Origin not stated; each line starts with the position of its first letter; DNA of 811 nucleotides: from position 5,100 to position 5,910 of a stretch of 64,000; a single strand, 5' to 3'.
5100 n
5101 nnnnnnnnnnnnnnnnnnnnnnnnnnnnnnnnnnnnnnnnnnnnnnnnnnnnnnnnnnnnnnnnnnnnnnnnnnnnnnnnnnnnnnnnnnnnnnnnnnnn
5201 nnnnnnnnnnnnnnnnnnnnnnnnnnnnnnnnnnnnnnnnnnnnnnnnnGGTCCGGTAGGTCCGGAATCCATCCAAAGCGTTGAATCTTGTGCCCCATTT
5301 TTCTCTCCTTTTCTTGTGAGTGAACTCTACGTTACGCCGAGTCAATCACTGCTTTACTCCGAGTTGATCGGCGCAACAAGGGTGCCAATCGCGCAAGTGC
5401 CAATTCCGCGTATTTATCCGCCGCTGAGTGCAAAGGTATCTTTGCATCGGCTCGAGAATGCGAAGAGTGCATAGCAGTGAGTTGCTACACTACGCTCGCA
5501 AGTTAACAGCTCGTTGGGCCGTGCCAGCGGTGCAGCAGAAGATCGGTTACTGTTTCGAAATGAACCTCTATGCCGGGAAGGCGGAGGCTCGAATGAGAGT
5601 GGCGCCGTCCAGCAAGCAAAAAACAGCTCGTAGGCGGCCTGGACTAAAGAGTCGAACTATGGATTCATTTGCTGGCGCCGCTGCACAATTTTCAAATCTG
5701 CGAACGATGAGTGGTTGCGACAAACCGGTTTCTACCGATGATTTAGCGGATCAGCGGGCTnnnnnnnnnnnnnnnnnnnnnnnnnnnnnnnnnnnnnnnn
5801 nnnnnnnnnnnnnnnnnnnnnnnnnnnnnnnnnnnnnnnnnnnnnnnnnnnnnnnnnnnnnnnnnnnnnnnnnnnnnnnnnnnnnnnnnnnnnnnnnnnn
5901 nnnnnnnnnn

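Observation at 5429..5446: Shared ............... palindromes upstream of both peptidase genes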

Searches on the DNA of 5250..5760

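Call 53: search_rna_families(source=window, start=5250, end=5760, threshold=evalue, max_evalue=1)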
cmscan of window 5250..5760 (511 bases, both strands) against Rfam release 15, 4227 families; matches with E-value up to 1: 1.
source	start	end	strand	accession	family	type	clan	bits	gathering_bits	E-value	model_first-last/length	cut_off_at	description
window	5295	5328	-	RF02444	SpR10_sRNA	Gene; sRNA;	-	16.2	50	0.81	1-47/47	no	Streptococcus sRNA SpR10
